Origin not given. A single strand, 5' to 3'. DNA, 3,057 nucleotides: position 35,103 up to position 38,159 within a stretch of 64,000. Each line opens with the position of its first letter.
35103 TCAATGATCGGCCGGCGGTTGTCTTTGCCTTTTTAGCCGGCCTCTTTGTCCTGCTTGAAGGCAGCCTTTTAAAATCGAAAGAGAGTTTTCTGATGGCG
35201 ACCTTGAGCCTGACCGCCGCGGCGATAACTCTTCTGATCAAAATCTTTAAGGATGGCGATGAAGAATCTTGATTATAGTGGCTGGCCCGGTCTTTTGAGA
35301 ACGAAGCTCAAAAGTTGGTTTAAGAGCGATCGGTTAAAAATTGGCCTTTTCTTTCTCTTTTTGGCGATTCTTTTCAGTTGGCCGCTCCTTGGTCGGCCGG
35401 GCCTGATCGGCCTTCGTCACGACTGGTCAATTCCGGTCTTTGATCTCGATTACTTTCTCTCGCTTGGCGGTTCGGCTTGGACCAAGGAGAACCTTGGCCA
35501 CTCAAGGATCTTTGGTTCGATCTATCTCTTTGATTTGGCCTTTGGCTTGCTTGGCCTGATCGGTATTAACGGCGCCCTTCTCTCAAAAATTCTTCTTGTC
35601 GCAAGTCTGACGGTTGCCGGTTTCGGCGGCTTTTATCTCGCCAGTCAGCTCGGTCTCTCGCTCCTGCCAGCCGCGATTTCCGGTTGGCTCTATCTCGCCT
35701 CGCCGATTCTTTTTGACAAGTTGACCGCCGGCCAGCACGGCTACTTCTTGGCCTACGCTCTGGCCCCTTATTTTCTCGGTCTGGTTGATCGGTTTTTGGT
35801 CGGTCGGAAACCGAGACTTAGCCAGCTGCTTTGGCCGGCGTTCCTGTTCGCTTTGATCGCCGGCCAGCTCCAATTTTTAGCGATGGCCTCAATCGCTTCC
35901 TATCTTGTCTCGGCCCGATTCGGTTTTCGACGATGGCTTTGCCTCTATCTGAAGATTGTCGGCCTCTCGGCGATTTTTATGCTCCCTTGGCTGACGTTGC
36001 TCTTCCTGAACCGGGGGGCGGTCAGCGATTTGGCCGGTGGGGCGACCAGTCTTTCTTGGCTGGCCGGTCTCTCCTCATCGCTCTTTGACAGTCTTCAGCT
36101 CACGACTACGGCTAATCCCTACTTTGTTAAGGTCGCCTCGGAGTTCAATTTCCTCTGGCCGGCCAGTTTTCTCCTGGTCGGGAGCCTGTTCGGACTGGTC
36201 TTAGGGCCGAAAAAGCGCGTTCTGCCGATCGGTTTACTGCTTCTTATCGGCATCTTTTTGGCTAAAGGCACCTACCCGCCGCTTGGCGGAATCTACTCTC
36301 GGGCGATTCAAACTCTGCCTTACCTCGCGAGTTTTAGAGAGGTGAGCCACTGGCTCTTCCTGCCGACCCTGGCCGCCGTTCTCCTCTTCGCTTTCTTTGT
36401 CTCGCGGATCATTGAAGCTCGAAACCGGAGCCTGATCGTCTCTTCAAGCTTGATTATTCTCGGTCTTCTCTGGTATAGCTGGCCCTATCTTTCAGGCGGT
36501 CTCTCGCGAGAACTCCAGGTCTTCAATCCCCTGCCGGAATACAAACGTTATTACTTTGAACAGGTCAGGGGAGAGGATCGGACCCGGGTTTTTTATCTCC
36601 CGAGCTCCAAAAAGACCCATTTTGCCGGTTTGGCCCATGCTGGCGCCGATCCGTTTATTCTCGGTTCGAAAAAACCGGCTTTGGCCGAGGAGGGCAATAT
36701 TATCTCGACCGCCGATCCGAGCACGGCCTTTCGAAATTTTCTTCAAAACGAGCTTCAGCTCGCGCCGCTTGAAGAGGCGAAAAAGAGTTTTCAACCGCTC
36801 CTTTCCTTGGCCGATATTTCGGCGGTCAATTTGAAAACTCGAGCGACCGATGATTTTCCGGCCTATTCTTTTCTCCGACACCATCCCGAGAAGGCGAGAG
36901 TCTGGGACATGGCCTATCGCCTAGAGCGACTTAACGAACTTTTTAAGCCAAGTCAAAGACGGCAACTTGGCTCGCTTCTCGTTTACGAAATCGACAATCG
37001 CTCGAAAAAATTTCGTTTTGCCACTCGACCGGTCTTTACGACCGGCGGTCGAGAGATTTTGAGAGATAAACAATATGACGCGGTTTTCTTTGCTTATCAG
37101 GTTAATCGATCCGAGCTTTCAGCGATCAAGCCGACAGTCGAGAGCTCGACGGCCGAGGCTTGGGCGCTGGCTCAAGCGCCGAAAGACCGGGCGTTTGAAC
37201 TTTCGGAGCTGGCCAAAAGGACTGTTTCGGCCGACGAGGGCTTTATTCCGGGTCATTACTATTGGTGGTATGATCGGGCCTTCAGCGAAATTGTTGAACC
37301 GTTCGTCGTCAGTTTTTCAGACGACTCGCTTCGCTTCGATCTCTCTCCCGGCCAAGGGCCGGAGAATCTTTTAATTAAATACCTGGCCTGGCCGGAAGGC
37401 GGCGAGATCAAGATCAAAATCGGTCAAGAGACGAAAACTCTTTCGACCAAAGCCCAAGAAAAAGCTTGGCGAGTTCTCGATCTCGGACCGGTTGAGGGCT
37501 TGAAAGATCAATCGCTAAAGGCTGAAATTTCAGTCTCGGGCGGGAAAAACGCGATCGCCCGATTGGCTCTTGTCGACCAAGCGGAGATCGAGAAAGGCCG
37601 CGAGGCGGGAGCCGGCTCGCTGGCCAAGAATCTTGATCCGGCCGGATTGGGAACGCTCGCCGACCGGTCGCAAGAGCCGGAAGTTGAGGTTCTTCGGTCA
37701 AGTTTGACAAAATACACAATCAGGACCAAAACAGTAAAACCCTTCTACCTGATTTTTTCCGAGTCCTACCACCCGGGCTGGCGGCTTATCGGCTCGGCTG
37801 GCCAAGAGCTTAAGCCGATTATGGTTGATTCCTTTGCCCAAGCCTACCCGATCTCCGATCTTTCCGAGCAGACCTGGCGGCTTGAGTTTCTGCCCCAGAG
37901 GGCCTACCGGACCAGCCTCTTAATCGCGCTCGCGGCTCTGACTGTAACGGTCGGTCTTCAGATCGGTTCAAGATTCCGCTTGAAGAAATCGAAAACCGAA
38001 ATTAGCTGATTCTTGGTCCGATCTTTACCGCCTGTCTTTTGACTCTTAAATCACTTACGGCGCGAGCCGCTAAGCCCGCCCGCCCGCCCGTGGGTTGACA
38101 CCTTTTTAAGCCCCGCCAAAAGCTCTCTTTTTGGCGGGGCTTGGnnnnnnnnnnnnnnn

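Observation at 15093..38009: Expanded family of five paralogous giant YfhO-like / GT-C-type membrane proteins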

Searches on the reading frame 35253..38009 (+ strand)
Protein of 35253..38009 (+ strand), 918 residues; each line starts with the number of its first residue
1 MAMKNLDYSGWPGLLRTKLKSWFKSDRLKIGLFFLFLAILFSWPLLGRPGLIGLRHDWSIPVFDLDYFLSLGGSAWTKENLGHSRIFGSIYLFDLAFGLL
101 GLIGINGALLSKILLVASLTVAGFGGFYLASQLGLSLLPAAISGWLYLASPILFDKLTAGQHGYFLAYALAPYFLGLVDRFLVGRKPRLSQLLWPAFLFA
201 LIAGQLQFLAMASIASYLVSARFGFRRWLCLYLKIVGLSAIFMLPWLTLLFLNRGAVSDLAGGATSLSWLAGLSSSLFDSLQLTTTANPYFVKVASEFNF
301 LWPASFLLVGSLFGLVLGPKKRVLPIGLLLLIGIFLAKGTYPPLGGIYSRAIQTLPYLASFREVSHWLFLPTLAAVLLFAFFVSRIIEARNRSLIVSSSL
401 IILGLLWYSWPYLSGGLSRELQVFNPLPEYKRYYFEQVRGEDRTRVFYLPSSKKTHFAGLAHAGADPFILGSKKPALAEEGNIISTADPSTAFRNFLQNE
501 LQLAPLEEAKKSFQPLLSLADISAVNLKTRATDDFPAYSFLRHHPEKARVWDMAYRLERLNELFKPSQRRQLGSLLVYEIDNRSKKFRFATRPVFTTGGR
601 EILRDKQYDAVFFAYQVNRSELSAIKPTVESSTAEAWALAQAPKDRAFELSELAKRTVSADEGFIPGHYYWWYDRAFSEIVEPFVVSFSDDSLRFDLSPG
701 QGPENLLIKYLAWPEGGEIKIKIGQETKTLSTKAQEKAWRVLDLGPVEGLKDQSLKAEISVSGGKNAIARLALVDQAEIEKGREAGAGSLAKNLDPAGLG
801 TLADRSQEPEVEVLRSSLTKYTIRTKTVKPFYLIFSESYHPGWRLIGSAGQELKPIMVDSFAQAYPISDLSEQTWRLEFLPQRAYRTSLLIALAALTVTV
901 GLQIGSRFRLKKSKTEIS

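Call 3: search_protein_families(library=pfam, proteins=[window:35253-38009:+], max_evalue=0.1)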
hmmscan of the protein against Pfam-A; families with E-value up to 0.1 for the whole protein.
window:35253-38009:+ (918 aa): 0 families

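Call 4: search_protein_families(library=ncbifam, proteins=[window:35253-38009:+], max_evalue=0.1)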
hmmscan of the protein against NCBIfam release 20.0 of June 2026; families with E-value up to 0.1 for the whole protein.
window:35253-38009:+ (918 aa): 0 families

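Call 21: search_protein_families(library=pfam, alignment_id=A2, max_evalue=0.01)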
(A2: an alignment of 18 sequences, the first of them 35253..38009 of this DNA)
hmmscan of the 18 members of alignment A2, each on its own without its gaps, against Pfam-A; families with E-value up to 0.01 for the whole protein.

A. member 1, window:35253-38009:+ (918 aa): 0 families

B. families by the number of members that match (of 18 scanned): 6 families
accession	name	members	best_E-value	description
PF11847.13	GT-C_AftD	5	6.8e-12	Alpha-(1->3)-arabinofuranosyltransferase, N-terminal GT-C domain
PF10131.15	PTPS_related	2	5.5e-06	6-pyruvoyl-tetrahydropterin synthase related domain; membrane protein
PF03425.19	CBM_11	1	0.00014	Carbohydrate binding domain (family 11)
PF02018.23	CBM_4_9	1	0.0015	Carbohydrate binding domain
PF16990.11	CBM_35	1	0.0027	Carbohydrate binding module (family 35)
PF10484.15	MRP-S23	1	0.0076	Mitochondrial ribosomal protein S23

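Call 34: predict_structure(alignment_id=A2)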
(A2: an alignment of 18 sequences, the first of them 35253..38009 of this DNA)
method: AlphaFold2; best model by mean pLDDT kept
length: 918 residues; sequences in the alignment: 18
mean_pLDDT: 70.3   pTM: 0.73
mean pLDDT of the five models: 70.3, 68.7, 68.6, 68.5, 67.7
residues with pLDDT >= 90: 94; 70-90: 426; 50-70: 264; < 50: 134
segments of 3 or more residues with pLDDT < 50: 1-4, 70-89, 254-275, 285-287, 452-467, 469-473, 480-489, 536-544, 546-554, 657-659, 790-806, 913-918
pLDDT, mean of each block of 10 residues (from residue 1): 53 64 72 93 84 58 51 43 41 59 70 87 95 89 93 78 80 90 75 80 71 75 63 70 63 47 40 49 52 73 82 89 89 75 66 55 68 91 85 73 89 83 67 70 67 39 45 47 38 71 80 77 76 47 46 61 83 84 74 70 66 70 56 70 68 56 69 72 81 71 82 92 85 89 78 69 87 80 61 42 52 79 81 80 82 79 80 85 71 76 68 43
secondary structure, 60 per line:
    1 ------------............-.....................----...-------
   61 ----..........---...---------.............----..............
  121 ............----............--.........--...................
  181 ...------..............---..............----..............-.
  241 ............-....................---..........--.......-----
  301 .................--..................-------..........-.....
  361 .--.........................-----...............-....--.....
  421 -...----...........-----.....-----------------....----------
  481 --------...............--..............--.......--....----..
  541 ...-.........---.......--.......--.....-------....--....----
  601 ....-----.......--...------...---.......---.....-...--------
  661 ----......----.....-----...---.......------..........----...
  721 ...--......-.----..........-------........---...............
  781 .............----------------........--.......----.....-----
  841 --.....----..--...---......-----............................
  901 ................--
elements in order (helices of 4 or more, strands of 3 or more residues): H13-24 H26-46 E51-53 H65-74 H90-102 H107-132 H137-148 H151-159 H162-183 H190-203 H207-220 H225-238 H240-252 H254-273 H277-286 H289-295 H301-317 H320-337 H345-354 H356-361 H364-388 H394-408 H410-413 H416-420 E422-424 H429-439 E445-449 H467-470 H489-503 H506-519 E522-528 H531-534 H539-543 H545-553 H557-563 E569-572 E575-579 E587-590 E593-596 H601-604 E610-613 E628-630 H634-640 H667-670 H675-679 E685-687 E691-697 E704-713 E718-723 E726-731 E738-747 E755-762 E766-775 H776-793 E810-817 E820-826 E831-835 E843-847 E856-858 E862-867 E873-879 H880-916

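Call 88: fold_search(model_id=the predicted structure, library=pdb)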
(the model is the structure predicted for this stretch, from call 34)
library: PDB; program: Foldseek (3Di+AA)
matches with E <= 10: 1059; with E <= 0.001: 6
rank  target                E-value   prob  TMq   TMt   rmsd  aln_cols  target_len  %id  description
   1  6wby                  1.6e-11  1.00  0.50  0.38  14.6      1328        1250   12  Single-Particle Cryo-EM Structure of Arabinofuranosyltransferase AftD from Mycobacteria, Mutant R1389S Class 2 (released 2020-05-13)
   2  6w98_A                1.8e-10  1.00  0.48  0.35  17.5      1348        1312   11  Single-Particle Cryo-EM Structure of Arabinofuranosyltransferase AftD from Mycobacteria (released 2020-05-13)
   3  6wbx                  2.8e-09  1.00  0.54  0.40  14.0      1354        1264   11  Single-Particle Cryo-EM Structure of Arabinofuranosyltransferase AftD from Mycobacteria, Mutant R1389S Class 1 (released 2020-05-13)
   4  3wnp_A                4.6e-04  1.00  0.12  0.14  15.1       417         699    7  D308A, F268V, D469Y, A513V, and Y515S quintuple mutant of Bacillus circulans T-3040 cycloisomaltooligosaccharide gluca (released 2014-02-05)
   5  9qxq                  5.2e-04  1.00  0.10  0.09  23.5       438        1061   10  native structure of full-length pesticidal protein Cry1Ca18 at pH9, from crystals formed in vivo (released 2026-02-11)
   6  9h99                  9.2e-04  1.00  0.10  0.09  23.3       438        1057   10  Native structure of the full-length pesticidal protein Cry1Ca18 at pH7, from crystals formed in vivo (released 2025-11-12)
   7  8b6l_I                1.0e-03  1.00  0.24  0.30  14.4       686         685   10  Subtomogram average of the human Sec61-TRAP-OSTA-translocon (released 2022-12-07)
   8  8j3x_B                1.6e-03  1.00  0.09  0.21   2.6        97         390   15  Crystal structure of CBM6E from Saccharophagus degradans (released 2024-04-24)
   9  9h9a                  1.6e-03  1.00  0.11  0.09  22.3       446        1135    9  native structure of the full-length pesticidal protein Cry8Ba2, from crystals formed in vivo (form 1) (released 2025-12-03)
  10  7oci_F                1.7e-03  1.00  0.29  0.39  14.1       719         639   11  Cryo-EM structure of yeast Ost6p containing oligosaccharyltransferase complex (released 2022-02-16)
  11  3wnk                  2.7e-03  1.00  0.09  0.11  15.4       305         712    9  Crystal Structure of Bacillus circulans T-3040 cycloisomaltooligosaccharide glucanotransferase (released 2014-02-05)
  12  4w8j                  2.9e-03  1.00  0.09  0.09  22.0       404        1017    9  Structure of the full-length insecticidal protein Cry1Ac reveals intriguing details of toxin packaging into in vivo form (released 2014-09-17)
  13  8j3y_A                3.0e-03  1.00  0.09  0.21   2.5        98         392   15  Crystal structure of CBM6E E168Q in complex with oligosaccharides (released 2024-04-24)
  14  6s7t_A                3.6e-03  1.00  0.29  0.36  13.8       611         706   12  Cryo-EM structure of human oligosaccharyltransferase complex OST-B (released 2019-12-18)
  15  8age_A                5.4e-03  1.00  0.32  0.43  12.5       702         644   11  Structure of yeast oligosaccharylransferase complex with acceptor peptide bound (released 2022-12-07)
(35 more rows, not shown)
